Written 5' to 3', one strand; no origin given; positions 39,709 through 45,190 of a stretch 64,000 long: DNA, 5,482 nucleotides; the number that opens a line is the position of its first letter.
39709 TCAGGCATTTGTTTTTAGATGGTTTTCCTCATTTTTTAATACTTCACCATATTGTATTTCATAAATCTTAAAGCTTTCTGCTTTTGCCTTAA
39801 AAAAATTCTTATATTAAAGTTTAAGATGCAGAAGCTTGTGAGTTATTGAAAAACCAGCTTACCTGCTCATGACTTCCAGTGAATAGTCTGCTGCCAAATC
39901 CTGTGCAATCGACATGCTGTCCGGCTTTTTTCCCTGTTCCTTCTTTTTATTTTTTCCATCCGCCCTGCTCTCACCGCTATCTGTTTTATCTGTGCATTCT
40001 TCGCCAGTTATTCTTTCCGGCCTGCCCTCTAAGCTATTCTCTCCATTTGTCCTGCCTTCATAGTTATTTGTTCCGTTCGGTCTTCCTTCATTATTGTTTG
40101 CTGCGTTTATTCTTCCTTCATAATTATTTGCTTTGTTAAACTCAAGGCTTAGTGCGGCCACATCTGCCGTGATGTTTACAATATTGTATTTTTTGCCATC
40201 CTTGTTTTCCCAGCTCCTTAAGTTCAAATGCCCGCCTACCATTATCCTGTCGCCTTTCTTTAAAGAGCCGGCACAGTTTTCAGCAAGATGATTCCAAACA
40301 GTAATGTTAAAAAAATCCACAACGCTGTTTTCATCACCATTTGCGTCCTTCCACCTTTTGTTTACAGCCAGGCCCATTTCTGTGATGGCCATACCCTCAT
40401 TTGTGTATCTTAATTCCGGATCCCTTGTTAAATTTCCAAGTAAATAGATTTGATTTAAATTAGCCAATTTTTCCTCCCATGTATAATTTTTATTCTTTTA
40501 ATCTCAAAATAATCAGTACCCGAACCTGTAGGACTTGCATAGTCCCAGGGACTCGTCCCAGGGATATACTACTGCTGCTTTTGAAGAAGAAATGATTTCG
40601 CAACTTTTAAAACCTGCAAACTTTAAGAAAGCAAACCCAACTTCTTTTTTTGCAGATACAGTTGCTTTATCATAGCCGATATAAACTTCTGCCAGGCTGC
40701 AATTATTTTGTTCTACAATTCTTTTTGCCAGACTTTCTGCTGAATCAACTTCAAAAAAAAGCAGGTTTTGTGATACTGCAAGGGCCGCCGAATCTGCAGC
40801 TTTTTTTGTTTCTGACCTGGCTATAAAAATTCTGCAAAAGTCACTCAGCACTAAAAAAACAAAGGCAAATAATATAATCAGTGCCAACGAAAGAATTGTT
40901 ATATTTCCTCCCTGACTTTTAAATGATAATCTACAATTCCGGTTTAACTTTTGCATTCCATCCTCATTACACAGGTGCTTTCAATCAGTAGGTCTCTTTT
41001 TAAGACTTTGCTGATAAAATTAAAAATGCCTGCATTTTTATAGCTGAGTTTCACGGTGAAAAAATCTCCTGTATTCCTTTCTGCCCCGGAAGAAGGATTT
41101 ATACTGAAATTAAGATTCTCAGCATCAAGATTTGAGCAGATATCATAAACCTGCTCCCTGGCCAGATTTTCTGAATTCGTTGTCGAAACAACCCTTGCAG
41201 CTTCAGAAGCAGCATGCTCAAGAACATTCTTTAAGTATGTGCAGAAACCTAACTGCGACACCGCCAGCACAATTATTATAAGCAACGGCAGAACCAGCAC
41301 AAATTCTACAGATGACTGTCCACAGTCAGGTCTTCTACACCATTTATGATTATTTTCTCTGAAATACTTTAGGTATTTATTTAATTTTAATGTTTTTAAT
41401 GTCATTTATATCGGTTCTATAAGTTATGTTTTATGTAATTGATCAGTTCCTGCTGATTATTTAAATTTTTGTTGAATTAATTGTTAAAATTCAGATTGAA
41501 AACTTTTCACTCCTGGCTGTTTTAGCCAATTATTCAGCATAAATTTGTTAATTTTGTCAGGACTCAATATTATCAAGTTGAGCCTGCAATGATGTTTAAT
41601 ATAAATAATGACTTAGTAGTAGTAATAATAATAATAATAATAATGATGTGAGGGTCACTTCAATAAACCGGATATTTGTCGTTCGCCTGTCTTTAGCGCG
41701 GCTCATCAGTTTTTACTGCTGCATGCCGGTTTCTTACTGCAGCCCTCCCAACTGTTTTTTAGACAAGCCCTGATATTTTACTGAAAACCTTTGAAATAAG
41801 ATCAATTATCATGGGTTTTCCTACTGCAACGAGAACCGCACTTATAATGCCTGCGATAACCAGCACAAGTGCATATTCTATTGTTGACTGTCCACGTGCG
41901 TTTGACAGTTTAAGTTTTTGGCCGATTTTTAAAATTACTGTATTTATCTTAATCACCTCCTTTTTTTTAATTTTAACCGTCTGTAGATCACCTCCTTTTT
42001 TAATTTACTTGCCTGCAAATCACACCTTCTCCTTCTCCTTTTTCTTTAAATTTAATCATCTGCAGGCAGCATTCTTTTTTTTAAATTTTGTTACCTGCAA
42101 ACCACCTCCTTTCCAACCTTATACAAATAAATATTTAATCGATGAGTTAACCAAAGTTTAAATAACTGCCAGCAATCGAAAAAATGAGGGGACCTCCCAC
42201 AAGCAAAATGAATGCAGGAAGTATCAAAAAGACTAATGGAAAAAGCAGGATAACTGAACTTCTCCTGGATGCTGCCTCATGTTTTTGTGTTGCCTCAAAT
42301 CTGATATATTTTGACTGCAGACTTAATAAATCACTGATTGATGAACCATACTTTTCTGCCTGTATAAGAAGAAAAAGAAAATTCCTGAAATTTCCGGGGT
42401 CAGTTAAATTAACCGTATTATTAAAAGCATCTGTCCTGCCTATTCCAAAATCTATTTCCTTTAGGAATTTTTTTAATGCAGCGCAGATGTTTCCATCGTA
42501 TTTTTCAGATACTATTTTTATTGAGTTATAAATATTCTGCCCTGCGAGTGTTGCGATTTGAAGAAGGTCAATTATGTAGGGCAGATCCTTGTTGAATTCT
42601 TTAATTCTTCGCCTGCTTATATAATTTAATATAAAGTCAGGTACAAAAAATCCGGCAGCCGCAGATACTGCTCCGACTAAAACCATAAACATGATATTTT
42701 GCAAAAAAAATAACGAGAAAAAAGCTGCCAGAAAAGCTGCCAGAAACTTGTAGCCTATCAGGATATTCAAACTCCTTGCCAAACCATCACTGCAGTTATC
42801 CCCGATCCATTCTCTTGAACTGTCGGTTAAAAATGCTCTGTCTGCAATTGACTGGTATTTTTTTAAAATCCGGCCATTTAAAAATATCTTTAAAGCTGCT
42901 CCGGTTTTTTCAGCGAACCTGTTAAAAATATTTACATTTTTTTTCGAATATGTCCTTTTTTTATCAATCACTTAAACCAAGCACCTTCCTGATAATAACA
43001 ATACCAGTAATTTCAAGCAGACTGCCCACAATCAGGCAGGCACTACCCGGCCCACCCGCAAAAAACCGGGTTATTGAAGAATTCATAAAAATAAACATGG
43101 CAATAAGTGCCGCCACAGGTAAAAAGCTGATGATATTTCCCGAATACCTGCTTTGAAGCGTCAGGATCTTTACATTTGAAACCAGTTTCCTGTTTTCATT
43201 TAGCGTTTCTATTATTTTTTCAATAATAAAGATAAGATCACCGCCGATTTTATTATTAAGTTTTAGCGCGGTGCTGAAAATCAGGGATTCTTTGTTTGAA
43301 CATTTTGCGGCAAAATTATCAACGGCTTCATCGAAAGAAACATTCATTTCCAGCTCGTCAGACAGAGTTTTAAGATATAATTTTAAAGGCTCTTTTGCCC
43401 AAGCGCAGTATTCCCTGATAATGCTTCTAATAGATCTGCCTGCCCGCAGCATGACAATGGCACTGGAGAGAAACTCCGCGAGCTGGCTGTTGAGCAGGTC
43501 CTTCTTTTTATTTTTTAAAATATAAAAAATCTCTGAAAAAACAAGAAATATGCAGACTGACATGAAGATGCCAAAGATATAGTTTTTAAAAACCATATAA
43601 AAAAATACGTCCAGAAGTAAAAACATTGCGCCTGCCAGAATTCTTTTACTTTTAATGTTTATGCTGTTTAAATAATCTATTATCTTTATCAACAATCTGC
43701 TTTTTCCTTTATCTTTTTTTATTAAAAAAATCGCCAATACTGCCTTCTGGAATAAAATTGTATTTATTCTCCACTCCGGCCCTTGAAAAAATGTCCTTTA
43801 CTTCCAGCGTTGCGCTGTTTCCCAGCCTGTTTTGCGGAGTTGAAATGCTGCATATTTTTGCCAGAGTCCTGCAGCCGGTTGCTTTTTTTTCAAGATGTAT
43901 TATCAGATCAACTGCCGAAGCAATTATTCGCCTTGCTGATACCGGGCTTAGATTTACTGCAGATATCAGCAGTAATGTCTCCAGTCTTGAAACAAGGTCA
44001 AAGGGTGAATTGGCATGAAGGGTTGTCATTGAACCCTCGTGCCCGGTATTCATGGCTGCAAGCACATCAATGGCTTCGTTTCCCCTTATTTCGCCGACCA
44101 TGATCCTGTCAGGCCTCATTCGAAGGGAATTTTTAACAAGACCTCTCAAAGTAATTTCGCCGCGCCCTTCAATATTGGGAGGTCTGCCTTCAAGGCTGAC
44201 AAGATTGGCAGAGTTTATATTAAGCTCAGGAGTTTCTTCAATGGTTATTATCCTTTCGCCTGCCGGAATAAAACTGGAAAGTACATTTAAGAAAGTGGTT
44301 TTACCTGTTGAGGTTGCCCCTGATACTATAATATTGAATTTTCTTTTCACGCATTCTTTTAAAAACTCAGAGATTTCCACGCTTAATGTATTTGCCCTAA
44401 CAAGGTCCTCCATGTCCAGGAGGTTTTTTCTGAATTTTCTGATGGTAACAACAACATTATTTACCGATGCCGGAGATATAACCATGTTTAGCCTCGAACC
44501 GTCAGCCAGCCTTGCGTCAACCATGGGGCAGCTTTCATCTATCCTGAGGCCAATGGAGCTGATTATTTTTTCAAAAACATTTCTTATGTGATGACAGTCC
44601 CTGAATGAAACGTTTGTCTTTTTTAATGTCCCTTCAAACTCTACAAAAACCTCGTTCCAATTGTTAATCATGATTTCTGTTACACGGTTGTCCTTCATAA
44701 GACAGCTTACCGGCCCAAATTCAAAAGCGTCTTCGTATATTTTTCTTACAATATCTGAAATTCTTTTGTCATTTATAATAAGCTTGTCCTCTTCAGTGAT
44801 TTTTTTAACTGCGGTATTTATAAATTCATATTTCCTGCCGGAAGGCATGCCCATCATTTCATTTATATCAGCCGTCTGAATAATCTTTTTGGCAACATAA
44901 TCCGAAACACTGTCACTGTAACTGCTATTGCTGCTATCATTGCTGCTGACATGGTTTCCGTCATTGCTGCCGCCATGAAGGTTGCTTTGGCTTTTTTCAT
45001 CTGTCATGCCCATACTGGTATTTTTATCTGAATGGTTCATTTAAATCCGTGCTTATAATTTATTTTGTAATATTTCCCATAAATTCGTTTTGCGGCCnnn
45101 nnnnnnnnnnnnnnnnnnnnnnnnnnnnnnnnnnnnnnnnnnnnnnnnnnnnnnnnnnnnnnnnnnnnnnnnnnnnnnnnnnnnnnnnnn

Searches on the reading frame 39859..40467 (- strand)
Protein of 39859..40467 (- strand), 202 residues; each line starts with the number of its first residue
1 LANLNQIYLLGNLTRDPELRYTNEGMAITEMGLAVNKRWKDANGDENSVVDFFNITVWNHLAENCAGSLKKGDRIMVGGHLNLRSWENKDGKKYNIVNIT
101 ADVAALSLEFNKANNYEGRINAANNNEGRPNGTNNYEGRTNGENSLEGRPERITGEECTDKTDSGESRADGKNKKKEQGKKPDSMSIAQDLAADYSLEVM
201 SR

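Call 75: search_protein_families(library=pfam, proteins=[window:39859-40467:-], max_evalue=0.0001)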
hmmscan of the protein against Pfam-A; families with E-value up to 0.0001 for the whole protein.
window:39859-40467:- (202 aa): 1 family
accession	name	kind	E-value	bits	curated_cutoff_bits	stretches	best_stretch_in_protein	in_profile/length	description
PF00436.31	SSB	-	2.2e-30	105.2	26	1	4-102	1-99/104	Single-strand binding protein family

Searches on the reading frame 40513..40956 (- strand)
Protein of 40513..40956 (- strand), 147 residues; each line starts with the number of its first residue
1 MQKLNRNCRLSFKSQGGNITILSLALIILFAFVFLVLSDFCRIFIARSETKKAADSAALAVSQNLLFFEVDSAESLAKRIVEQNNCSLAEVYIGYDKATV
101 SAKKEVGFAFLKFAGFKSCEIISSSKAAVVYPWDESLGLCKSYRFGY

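Call 76: search_protein_families(library=pfam, proteins=[window:40513-40956:-], max_evalue=0.0001)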
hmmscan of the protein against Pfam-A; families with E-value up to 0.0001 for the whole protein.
window:40513-40956:- (147 aa): 1 family
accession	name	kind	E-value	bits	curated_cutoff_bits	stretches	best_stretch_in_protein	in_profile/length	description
PF13400.11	Tad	-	1.8e-08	35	22.3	1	17-61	1-44/47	Putative Flp pilus-assembly TadE/G-like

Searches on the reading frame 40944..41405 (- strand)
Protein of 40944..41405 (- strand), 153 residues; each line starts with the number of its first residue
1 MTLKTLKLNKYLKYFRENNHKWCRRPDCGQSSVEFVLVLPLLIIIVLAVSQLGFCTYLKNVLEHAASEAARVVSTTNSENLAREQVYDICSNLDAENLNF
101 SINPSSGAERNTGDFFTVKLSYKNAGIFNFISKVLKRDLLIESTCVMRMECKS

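Call 76: search_protein_families(library=pfam, proteins=[window:40944-41405:-], max_evalue=0.0001)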
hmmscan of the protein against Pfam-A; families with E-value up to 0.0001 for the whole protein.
window:40944-41405:- (153 aa): 1 family
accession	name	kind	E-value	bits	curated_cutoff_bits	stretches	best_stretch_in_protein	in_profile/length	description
PF07811.17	TadE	-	2e-13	50.6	22.9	1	29-71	1-43/43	TadE-like protein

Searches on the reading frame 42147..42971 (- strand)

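Call 76: search_protein_families(library=pfam, proteins=[window:42147-42971:-], max_evalue=0.0001)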
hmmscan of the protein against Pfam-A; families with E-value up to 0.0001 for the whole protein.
window:42147-42971:- (274 aa): 1 family
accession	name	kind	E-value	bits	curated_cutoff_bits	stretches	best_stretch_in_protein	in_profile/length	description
PF00482.28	T2SSF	-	4.9e-13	49.6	25.2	1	135-258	3-123/125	Type II secretion system (T2SS), protein F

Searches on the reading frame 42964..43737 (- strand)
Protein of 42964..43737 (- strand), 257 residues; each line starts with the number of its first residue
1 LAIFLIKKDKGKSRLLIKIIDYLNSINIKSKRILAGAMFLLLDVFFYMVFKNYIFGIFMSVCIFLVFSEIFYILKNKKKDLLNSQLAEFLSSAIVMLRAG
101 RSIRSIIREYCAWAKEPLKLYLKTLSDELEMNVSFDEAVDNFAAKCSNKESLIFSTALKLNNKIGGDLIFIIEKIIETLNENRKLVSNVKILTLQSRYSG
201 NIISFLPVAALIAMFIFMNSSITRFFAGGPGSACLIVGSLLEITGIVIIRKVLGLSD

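Call 76: search_protein_families(library=pfam, proteins=[window:42964-43737:-], max_evalue=0.0001)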
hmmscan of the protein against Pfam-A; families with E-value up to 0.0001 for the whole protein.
window:42964-43737:- (257 aa): 1 family
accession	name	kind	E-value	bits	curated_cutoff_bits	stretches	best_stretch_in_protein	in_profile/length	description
PF00482.28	T2SSF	-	8.3e-06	26.2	25.2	1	89-214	1-123/125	Type II secretion system (T2SS), protein F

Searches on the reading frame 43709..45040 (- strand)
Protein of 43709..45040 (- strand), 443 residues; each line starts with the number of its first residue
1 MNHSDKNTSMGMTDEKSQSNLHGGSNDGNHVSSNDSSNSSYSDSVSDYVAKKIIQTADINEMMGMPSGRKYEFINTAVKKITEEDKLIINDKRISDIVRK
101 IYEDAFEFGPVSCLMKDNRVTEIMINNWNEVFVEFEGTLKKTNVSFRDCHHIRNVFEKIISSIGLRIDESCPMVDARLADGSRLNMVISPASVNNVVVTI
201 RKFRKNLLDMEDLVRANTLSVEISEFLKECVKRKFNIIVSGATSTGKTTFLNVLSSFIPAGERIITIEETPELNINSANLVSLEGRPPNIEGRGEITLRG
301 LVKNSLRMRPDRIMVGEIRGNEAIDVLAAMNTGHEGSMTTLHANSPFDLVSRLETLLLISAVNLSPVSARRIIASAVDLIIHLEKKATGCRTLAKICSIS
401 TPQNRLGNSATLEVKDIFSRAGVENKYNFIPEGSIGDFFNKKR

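Call 76: search_protein_families(library=pfam, proteins=[window:43709-45040:-], max_evalue=0.0001)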
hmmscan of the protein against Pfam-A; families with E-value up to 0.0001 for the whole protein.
window:43709-45040:- (443 aa): 1 family
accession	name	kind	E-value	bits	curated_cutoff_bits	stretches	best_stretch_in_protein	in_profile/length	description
PF00437.27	T2SSE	-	5.5e-54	183.7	24.9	1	107-391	4-286/370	Type II/IV secretion system protein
